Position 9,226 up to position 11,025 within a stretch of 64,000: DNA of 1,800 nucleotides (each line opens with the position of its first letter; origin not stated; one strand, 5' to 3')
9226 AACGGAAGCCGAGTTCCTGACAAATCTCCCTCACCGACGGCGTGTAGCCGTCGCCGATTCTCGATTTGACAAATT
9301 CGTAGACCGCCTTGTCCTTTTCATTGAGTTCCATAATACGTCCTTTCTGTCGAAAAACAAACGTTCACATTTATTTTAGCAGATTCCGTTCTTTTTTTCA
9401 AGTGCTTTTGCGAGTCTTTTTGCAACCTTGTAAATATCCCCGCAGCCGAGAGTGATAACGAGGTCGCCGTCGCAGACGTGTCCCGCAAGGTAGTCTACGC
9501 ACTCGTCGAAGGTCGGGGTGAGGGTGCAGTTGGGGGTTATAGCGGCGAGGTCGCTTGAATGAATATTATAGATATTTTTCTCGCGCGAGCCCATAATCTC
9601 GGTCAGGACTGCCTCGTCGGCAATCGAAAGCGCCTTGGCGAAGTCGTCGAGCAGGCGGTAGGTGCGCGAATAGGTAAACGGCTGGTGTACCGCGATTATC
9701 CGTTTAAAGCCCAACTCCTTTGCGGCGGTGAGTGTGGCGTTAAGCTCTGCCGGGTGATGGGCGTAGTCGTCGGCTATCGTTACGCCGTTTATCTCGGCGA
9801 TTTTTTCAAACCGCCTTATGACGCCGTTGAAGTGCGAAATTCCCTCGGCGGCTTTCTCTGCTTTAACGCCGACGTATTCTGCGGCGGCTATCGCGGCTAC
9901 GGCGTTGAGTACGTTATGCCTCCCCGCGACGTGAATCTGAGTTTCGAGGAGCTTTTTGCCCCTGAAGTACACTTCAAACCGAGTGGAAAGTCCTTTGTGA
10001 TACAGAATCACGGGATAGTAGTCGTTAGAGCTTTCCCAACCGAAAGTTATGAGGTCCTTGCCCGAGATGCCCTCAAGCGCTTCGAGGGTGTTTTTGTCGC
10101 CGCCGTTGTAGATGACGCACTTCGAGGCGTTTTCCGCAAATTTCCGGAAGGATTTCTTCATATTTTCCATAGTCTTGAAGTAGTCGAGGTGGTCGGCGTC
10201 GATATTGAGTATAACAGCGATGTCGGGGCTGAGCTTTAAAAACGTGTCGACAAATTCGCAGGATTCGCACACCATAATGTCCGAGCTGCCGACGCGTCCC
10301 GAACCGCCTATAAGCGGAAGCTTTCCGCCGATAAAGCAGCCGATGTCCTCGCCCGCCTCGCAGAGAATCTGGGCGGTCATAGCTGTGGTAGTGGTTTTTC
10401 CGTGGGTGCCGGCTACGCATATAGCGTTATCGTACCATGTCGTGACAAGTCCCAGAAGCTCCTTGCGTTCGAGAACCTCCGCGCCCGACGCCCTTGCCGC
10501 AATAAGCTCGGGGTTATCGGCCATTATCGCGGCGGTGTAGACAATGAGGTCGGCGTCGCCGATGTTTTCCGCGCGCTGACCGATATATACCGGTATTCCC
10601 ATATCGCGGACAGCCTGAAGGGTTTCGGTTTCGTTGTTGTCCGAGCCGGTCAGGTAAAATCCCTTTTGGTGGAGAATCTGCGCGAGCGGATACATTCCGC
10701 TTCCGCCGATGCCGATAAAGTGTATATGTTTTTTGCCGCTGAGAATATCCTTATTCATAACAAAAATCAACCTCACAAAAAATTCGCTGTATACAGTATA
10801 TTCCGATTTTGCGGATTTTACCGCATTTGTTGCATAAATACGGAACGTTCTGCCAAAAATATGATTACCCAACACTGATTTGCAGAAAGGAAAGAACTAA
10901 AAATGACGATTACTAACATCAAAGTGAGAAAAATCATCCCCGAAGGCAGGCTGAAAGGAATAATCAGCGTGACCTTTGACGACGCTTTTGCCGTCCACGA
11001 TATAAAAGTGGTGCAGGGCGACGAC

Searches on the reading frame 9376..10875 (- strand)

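Call 60: search_protein_families(library=pfam, proteins=[window:9376-10875:-], max_evalue=0.001)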
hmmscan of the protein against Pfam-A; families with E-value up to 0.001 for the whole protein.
window:9376-10875:- (499 aa): 3 families
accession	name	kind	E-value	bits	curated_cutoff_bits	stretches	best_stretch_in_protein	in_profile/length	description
PF08245.18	Mur_ligase_M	-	1.6e-27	97.3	24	1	154-332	1-200/200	Mur ligase middle domain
PF01225.30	Mur_ligase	-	3.3e-22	79.1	21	1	50-142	1-88/95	Mur ligase family, catalytic domain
PF02875.26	Mur_ligase_C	-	4e-19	70.1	28.4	1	354-479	1-127/127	Mur ligase, glutamate ligase domain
